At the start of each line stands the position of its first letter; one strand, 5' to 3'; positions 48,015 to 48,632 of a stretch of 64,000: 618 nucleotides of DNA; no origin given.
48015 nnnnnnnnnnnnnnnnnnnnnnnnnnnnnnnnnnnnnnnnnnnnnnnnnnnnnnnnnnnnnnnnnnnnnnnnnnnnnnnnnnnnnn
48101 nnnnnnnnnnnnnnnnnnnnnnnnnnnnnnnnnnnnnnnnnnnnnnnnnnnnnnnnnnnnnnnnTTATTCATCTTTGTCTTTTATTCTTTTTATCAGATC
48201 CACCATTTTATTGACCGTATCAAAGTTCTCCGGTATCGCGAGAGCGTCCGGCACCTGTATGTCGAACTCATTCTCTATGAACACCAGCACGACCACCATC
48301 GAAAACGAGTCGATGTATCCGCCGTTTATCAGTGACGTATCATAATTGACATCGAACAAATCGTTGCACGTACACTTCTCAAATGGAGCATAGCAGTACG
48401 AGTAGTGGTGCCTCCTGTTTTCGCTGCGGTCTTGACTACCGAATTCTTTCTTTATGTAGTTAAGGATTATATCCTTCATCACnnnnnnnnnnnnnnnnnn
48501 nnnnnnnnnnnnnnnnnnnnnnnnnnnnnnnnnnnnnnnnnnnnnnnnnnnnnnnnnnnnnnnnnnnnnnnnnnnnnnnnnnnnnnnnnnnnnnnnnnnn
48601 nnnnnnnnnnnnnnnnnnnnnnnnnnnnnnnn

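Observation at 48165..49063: Carrier-protein + SGNH pair (DltC/DltD-like logic) with an ATP-grasp ligase elsewhere in the island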

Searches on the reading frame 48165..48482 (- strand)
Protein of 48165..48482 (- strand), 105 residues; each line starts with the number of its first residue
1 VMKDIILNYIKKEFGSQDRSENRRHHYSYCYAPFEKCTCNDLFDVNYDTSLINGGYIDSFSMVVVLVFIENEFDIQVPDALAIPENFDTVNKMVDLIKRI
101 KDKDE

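Call 5: search_protein_families(library=pfam, max_evalue=1, proteins=[window:48165-48482:-])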
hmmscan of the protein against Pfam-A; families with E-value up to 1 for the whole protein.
window:48165-48482:- (105 aa): 1 family
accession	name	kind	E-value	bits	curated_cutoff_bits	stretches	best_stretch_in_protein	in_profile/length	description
PF00550.31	PP-binding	-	0.0051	17.5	20.8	1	44-97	17-67/67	Phosphopantetheine attachment site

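Call 9: search_dna_similar(query=window:48165-48482:-, collection=phages, mode=protein, max_rows=20, max_evalue=0.01)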
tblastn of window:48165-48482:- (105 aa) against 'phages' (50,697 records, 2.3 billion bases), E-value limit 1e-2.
Records with a match: 3; places in all: 3; records where one place covers at least 80% of the query: 1.
Best place of each record, by identity: <60% 3.
By first word of the organism name: Bacteriophage 2; uncultured 1.
By host as written in the record: - 3.
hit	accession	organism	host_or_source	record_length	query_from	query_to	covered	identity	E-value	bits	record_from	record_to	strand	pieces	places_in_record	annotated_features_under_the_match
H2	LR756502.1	uncultured phage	metagenomic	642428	3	97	90%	53.7%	5e-26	105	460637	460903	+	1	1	record has no annotation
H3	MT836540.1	Bacteriophage sp.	human fecal samples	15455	44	104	58%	36.5%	6e-7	51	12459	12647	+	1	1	record has no annotation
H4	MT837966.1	Bacteriophage sp.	human fecal samples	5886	44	103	57%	26.7%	3e-3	40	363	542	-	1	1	record has no annotation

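Call 10: find_homologous_proteins(query=window:48165-48482:-, max_evalue=0.001)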
Query window:48165-48482:- (105 aa): 75 proteins with E <= 0.001 among 75 candidates.
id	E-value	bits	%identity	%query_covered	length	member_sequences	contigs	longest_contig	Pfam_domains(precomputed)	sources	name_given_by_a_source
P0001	5.3e-64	231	100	99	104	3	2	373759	-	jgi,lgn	jgi:acyl carrier protein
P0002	1.6e-53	197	87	97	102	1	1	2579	-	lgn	-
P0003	2.0e-36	142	64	95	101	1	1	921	-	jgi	-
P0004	2.3e-36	142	65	95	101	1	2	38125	-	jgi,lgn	jgi:acyl carrier protein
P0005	3.1e-36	141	62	95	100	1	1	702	-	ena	-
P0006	3.1e-36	141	64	95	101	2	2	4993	-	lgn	-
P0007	4.4e-36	141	64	93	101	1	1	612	-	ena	-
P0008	5.9e-36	141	63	95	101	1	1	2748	-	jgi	jgi:acyl carrier protein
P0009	7.2e-36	140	60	99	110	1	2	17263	-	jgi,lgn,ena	-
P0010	3.1e-35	138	63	95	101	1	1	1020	-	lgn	-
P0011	2.0e-34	136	59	99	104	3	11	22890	-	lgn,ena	-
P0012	2.4e-34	135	62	93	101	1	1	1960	-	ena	-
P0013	2.6e-34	135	61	95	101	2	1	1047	-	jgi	jgi:acyl carrier protein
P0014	4.3e-34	135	58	99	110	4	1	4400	-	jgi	jgi:acyl carrier protein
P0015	4.8e-34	134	58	99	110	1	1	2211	-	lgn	-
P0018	2.0e-33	132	63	96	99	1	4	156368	-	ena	-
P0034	1.3e-31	127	59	96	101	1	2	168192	-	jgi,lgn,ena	-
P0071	6.4e-17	79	48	93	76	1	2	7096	PF00550.32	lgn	-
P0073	2.0e-14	71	44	93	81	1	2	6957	PF00550.32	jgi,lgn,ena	jgi:acyl carrier protein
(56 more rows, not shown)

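Call 12: find_encoding_contigs(protein=P0034, flank=10000, max_places=3)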
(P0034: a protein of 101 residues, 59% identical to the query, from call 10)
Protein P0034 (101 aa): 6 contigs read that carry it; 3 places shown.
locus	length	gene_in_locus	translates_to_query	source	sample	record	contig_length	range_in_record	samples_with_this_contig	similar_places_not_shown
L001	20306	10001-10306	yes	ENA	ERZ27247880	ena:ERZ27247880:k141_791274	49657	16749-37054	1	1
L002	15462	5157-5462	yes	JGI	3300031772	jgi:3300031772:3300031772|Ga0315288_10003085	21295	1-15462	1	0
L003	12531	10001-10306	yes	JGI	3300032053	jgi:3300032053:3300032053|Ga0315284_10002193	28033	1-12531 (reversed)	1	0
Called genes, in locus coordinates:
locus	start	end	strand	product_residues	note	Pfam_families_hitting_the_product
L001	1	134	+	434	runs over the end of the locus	PF03559:Hexose_dehydrat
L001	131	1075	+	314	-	PF01408:GFO_IDH_MocA, PF22725:GFO_IDH_MocA_C3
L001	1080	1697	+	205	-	PF05050:Methyltransf_21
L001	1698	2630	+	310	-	-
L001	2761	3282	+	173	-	PF13578:Methyltransf_24 (faint)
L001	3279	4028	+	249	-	-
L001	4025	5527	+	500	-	PF02310:B12-binding, PF04055:Radical_SAM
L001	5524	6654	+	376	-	PF13489:Methyltransf_23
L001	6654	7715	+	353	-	-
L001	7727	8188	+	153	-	-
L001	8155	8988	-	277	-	PF24308:DUF7487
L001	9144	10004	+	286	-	PF18025:FucT_N, PF00852:Glyco_transf_10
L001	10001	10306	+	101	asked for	-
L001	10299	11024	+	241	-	PF04055:Radical_SAM (weak), PF13186:SPASM (weak)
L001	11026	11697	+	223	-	PF01755:Glyco_transf_25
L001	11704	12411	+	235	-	-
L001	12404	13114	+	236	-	-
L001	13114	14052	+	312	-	PF01370:Epimerase, PF04321:RmlD_sub_bind, PF16363:GDP_Man_Dehyd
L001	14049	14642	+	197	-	-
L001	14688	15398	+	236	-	-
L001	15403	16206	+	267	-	PF03016:Exostosin_GT47 (weak)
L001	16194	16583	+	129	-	PF19662:DUF6165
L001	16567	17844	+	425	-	PF13489:Methyltransf_23, PF08484:Methyltransf_14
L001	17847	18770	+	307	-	-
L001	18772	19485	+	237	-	-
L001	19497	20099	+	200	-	PF05050:Methyltransf_21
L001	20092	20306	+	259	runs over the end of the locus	PF01370:Epimerase (weak)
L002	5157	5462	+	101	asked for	-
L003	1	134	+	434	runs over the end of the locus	PF03559:Hexose_dehydrat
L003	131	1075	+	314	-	PF01408:GFO_IDH_MocA, PF22725:GFO_IDH_MocA_C3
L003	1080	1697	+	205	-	PF05050:Methyltransf_21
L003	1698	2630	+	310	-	-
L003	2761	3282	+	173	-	PF13578:Methyltransf_24 (faint)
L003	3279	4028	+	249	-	-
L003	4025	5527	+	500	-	PF02310:B12-binding, PF04055:Radical_SAM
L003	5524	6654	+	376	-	PF13489:Methyltransf_23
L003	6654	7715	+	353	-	-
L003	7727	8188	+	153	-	-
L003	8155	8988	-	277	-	PF24308:DUF7487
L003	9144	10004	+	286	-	PF18025:FucT_N, PF00852:Glyco_transf_10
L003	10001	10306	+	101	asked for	-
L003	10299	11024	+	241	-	PF04055:Radical_SAM (weak), PF13186:SPASM (weak)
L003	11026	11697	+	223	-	PF01755:Glyco_transf_25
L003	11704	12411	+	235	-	-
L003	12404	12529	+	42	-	?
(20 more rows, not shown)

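Call 13: find_encoding_contigs(protein=P0018, flank=10000, max_places=3)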
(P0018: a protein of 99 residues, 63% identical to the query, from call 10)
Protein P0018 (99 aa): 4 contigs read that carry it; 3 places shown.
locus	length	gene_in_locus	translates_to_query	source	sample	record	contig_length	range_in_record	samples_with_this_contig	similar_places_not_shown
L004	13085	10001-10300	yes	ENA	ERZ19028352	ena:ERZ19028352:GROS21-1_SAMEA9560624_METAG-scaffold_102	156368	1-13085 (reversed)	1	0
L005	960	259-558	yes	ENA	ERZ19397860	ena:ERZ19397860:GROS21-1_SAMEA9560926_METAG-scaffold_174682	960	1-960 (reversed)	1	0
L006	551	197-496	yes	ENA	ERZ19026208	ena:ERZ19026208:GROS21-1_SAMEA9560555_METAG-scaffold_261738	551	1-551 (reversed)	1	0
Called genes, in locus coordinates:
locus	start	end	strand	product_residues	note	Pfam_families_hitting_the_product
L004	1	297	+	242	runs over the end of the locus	-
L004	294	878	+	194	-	-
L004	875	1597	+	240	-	-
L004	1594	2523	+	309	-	-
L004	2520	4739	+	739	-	-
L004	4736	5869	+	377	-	PF13489:Methyltransf_23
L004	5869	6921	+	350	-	-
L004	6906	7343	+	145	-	PF02569:Pantoate_ligase (weak), PF01467:CTP_transf_like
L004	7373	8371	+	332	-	PF01073:3Beta_HSD, PF01370:Epimerase, PF02719:Polysacc_synt_2, PF04321:RmlD_sub_bind, PF16363:GDP_Man_Dehyd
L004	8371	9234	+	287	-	PF18025:FucT_N, PF00852:Glyco_transf_10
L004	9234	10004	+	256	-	PF13489:Methyltransf_23, PF08241:Methyltransf_11 (faint), PF08242:Methyltransf_12 (weak), PF13847:Methyltransf_31 (weak)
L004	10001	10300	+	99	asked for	-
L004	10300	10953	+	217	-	-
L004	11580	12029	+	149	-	PF13302:Acetyltransf_3 (weak), PF00583:Acetyltransf_1, PF13508:Acetyltransf_7 (weak)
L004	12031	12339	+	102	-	-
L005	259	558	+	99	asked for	-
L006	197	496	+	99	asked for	-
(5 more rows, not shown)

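Call 20: search_solved_structures(query=A1, max_evalue=1, show_alignments=3)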
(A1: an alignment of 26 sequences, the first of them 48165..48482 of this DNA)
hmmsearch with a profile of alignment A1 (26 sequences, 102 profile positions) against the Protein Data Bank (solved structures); distinct sequences matched with E-value up to 1: 119 (the best 60 are shown).
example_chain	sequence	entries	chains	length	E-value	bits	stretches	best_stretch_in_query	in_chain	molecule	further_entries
6cxt_A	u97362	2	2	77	1.2e-11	47.6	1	42-99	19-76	Alpha/beta hydrolase fold protein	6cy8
2my5_A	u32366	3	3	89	2.7e-06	30.5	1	43-96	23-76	Peptidyl carrier protein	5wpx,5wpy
8jf2_F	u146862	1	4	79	6.9e-06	29.2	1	46-100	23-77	D-alanyl carrier protein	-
5jdx_A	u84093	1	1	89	7.4e-06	29.1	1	44-101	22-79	Putative peptidyl carrier protein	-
6bug_A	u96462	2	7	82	7.4e-06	29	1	46-100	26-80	D-alanyl carrier protein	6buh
7thn_E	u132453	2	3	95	9e-06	28.8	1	44-101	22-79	Probable acyl carrier protein PigG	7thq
2n5h_A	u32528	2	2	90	1.4e-05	28.2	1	42-100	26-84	Peptidyl carrier protein PltL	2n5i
2koo_A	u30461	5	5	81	1.4e-05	28.2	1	41-96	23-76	Acyl carrier protein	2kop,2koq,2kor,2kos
2cnr_A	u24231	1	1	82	1.4e-05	28.1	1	41-96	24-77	ACYL CARRIER PROTEIN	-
2my6_A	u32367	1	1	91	1.6e-05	28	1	43-96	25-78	Peptidyl carrier protein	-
4h2s_C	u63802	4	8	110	1.6e-05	28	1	43-97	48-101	Aminoacyl carrier protein 1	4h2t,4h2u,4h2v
6o6e_E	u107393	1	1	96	1.7e-05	27.9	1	42-100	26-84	Peptidyl carrier protein PltL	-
4bpg_A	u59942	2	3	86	6e-05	26.1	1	40-100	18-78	D-ALANINE--POLY(PHOSPHORIBITOL) LIGASE SUBUNIT 2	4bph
2kwl_A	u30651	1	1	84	9e-05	25.6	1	39-100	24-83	Acyl carrier protein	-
1klp_A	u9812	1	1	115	0.00012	25.2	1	41-100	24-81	MEROMYCOLATE EXTENSION ACYL CARRIER PROTEIN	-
7bvc_P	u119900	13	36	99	0.00016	24.7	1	42-100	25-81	Meromycolate extension acyl carrier protein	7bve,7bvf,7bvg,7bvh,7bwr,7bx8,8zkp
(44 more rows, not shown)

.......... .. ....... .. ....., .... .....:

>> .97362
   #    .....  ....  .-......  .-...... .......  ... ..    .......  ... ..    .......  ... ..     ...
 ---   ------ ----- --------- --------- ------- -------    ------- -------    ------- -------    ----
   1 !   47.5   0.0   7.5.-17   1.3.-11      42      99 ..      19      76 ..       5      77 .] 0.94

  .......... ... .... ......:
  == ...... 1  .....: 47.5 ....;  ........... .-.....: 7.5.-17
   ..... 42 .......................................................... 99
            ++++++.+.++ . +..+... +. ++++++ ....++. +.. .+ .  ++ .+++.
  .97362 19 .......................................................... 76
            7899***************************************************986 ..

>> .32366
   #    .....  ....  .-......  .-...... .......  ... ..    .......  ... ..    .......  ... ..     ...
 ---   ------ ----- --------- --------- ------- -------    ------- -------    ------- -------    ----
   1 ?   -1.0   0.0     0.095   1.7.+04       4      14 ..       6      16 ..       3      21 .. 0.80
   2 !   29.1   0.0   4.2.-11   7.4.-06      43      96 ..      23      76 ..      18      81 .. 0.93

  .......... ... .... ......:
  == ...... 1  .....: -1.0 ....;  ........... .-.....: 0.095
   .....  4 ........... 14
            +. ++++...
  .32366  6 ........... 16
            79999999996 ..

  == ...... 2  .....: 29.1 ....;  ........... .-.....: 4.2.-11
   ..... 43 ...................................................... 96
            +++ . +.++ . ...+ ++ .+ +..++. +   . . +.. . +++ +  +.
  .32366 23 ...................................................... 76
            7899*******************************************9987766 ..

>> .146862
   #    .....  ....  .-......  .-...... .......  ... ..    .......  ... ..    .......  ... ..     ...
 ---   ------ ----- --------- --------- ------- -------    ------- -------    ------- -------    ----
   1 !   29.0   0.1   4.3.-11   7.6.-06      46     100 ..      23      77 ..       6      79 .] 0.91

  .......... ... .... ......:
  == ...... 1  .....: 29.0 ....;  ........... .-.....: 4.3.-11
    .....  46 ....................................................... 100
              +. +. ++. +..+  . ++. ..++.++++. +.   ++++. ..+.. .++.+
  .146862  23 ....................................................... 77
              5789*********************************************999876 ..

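Call 21: search_protein_families(library=ncbifam, max_evalue=1, proteins=[window:48165-48482:-, P0073, P0071])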
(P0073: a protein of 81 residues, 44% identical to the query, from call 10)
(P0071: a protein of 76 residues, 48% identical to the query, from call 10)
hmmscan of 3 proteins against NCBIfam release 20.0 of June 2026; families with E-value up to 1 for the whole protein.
window:48165-48482:- (105 aa): 16 families
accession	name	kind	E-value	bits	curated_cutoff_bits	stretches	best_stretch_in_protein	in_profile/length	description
NF003464.0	PRK05087.1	equivalog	2.3e-09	37.2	68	1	35-100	12-77/78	D-alanine--poly(phosphoribitol) ligase subunit DltC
NF052616.1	ACP_for_OlsHI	equivalog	2.7e-08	34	130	1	42-101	22-81/83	ornithine lipid biosynthesis acyl carrier protein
NF058660.1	cispen_ACP_AmcB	equivalog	1.6e-07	31.4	80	1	45-101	23-79/80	cispentacin biosynthesis acyl carrier protein AmcB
NF002147.0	PRK00982.1-1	equivalog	3.9e-07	29.8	84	1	43-101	25-81/83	acyl carrier protein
NF040636.1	AcpM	exception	7.2e-07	29.1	146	1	35-103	15-81/93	meromycolate extension acyl carrier protein AcpM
TIGR00517.1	acyl_carrier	equivalog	7.4e-07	29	70.45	1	46-99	24-75/77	acyl carrier protein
TIGR01688.1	dltC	equivalog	1.4e-06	28.3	52.35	1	38-97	12-71/73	D-alanine--poly(phosphoribitol) ligase subunit 2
NF005798.0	PRK07639.1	equivalog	6.5e-06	26.5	100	1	48-102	29-83/91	petrobactin biosynthesis protein AsbD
NF002148.0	PRK00982.1-2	subfamily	7.7e-06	25.7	71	1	44-99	23-76/79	acyl carrier protein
NF005480.0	PRK07081.1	equivalog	2.4e-05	24.2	72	1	57-103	33-79/83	acyl carrier protein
NF002149.0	PRK00982.1-3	equivalog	9.9e-05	22.2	106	1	44-99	22-75/78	acyl carrier protein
NF009104.0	PRK12449.1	equivalog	0.00017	21.5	70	1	42-98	22-76/80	acyl carrier protein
NF002150.0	PRK00982.1-4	subfamily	0.0002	21.6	66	1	50-99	30-77/80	acyl carrier protein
NF002151.0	PRK00982.1-5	equivalog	0.00066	19.7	92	1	45-99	23-75/78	acyl carrier protein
TIGR04069.1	ocin_ACP_rel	hypoth_equivalog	0.002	18.6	70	1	61-97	41-77/77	peptide maturation system acyl carrier-related protein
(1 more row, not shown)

P0073 (81 aa): 17 families
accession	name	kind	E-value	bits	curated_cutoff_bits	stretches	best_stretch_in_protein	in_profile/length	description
NF052616.1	ACP_for_OlsHI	equivalog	3.6e-16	59.3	130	1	1-78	1-79/83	ornithine lipid biosynthesis acyl carrier protein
NF003464.0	PRK05087.1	equivalog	1.8e-10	40.7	68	1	3-78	2-76/78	D-alanine--poly(phosphoribitol) ligase subunit DltC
NF058660.1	cispen_ACP_AmcB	equivalog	4.1e-09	36.5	80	1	16-78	15-77/80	cispentacin biosynthesis acyl carrier protein AmcB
TIGR01688.1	dltC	equivalog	1.1e-06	28.6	52.35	1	19-78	14-73/73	D-alanine--poly(phosphoribitol) ligase subunit 2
TIGR00517.1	acyl_carrier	equivalog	1.2e-06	28.3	70.45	1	10-78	9-75/77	acyl carrier protein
NF005798.0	PRK07639.1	equivalog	2.7e-06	27.7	100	1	23-78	25-80/91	petrobactin biosynthesis protein AsbD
NF002147.0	PRK00982.1-1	equivalog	3.3e-06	26.8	84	1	10-60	13-63/83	acyl carrier protein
NF040636.1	AcpM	exception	9.8e-06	25.5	146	1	11-59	12-60/93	meromycolate extension acyl carrier protein AcpM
NF005480.0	PRK07081.1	equivalog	9.8e-06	25.4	72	1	22-78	20-75/83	acyl carrier protein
NF002148.0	PRK00982.1-2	subfamily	2.6e-05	24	71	1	10-77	10-75/79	acyl carrier protein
NF009104.0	PRK12449.1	equivalog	0.0001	22.1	70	1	10-77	11-73/80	acyl carrier protein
NF002150.0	PRK00982.1-4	subfamily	0.00015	21.9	66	1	11-77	12-76/80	acyl carrier protein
TIGR04069.1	ocin_ACP_rel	hypoth_equivalog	0.00017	22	70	1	35-76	36-77/77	peptide maturation system acyl carrier-related protein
NF002149.0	PRK00982.1-3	equivalog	0.00054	19.8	106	1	1-71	1-68/78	acyl carrier protein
NF005079.0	PRK06508.1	equivalog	0.0013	19.1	83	1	12-67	11-66/93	acyl carrier protein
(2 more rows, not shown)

P0071 (76 aa): 19 families
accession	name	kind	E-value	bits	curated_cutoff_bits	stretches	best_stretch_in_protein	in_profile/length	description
NF052616.1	ACP_for_OlsHI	equivalog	1.9e-11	44.2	130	1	5-74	8-79/83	ornithine lipid biosynthesis acyl carrier protein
NF002147.0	PRK00982.1-1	equivalog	1.6e-09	37.4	84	1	9-75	16-80/83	acyl carrier protein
NF003464.0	PRK05087.1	equivalog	2.1e-09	37.3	68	1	1-74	3-76/78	D-alanine--poly(phosphoribitol) ligase subunit DltC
NF002150.0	PRK00982.1-4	subfamily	3.3e-09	36.9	66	1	6-75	11-78/80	acyl carrier protein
NF002148.0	PRK00982.1-2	subfamily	3.9e-09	36.2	71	1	5-75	9-77/79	acyl carrier protein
NF058660.1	cispen_ACP_AmcB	equivalog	8.3e-09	35.5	80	1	18-74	21-77/80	cispentacin biosynthesis acyl carrier protein AmcB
NF040636.1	AcpM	exception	1.3e-08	34.7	146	1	9-74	14-77/93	meromycolate extension acyl carrier protein AcpM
TIGR00517.1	acyl_carrier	equivalog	1.3e-08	34.6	70.45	1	5-75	8-76/77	acyl carrier protein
NF002151.0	PRK00982.1-5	equivalog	1.8e-07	31.2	92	1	5-75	8-76/78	acyl carrier protein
NF005798.0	PRK07639.1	equivalog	2.7e-07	30.9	100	1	15-73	21-79/91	petrobactin biosynthesis protein AsbD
NF002149.0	PRK00982.1-3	equivalog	4.9e-07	29.6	106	1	5-75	8-76/78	acyl carrier protein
TIGR04069.1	ocin_ACP_rel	hypoth_equivalog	2e-06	28.2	70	1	32-72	37-77/77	peptide maturation system acyl carrier-related protein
NF006031.0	PRK08172.1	equivalog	6.2e-06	26.8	76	1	9-75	13-77/82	acyl carrier protein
NF005079.0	PRK06508.1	equivalog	2e-05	24.9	83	1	9-58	12-61/93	acyl carrier protein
TIGR01688.1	dltC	equivalog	2e-05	24.6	52.35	1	11-73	10-72/73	D-alanine--poly(phosphoribitol) ligase subunit 2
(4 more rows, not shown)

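Call 22: find_related_loci(query=A1, collection=viral_contigs, flank=10000)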
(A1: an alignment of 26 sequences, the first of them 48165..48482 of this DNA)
Query A1 (105 aa) in viral_contigs; peptide patterns used: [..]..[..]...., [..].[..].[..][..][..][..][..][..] (x = any residue, [..] = any of these).
83 stretches matched a pattern; 8 encode a relative of the query (tblastn E <= 1e-3); 8 distinct loci.
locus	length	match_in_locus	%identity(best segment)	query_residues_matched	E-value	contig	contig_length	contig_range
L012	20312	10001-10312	58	2-105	1e-39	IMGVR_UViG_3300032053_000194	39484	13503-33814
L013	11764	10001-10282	57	7-101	8e-34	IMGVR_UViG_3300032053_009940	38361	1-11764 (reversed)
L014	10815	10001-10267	58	3-97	2e-32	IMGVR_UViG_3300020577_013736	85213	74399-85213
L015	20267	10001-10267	58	3-97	2e-32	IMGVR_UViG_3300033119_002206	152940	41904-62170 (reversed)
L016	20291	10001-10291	52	2-102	4e-31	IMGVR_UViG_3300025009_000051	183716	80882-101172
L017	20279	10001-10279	44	6-101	9e-27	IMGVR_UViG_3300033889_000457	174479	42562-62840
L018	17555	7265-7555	44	2-101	2e-26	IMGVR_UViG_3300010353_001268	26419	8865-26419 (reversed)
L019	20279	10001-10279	44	6-101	7e-27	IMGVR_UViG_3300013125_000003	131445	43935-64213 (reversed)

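Call 29: find_encoding_contigs(protein=P0073, flank=7000, max_places=3)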
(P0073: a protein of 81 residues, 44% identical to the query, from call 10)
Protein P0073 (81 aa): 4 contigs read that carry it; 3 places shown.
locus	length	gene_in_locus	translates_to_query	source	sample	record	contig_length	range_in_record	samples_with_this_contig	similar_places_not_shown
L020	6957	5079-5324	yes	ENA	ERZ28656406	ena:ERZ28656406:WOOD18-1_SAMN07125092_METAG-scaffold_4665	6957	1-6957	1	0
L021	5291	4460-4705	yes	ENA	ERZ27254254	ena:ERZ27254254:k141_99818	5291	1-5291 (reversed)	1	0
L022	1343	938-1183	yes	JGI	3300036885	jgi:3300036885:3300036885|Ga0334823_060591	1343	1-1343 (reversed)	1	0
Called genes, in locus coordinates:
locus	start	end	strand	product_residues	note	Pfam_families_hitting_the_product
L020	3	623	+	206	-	?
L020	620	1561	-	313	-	-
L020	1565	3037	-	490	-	PF03062:MBOAT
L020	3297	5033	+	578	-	PF00501:AMP-binding, PF13193:AMP-binding_C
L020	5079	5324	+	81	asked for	PF00550:PP-binding (weak)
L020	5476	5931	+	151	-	-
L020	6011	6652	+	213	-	PF00155:Aminotran_1_2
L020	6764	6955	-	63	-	?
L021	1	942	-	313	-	?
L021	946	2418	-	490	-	PF03062:MBOAT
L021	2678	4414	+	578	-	PF00501:AMP-binding, PF13193:AMP-binding_C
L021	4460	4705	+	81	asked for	PF00550:PP-binding (weak)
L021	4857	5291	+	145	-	?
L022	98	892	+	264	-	PF00501:AMP-binding, PF13193:AMP-binding_C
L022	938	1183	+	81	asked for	PF00550:PP-binding (weak)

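Call 30: find_encoding_contigs(protein=P0071, flank=7000, max_places=3)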
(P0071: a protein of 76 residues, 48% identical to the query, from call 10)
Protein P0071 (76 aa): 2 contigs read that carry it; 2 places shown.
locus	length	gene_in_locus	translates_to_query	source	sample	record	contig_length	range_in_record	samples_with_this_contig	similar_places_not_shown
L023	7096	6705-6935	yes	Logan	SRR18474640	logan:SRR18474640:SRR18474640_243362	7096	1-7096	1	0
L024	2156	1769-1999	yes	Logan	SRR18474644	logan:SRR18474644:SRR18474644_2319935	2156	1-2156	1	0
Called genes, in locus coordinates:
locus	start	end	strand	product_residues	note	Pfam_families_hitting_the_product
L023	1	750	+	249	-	?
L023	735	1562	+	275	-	PF04488:Gly_transf_sug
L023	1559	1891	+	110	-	PF01050:MannoseP_isomer, PF07883:Cupin_2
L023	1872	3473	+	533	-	-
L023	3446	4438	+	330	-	-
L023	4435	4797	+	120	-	PF08282:Hydrolase_3 (weak), PF13344:Hydrolase_6 (faint), PF03767:Acid_phosphat_B (weak)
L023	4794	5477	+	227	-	-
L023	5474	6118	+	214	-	PF00535:Glycos_transf_2 (weak)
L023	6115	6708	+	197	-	-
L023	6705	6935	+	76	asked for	PF00550:PP-binding (weak)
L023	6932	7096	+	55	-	?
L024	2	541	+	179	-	?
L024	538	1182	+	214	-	PF00535:Glycos_transf_2 (weak)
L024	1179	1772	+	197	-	-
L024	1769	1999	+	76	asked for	PF00550:PP-binding (weak)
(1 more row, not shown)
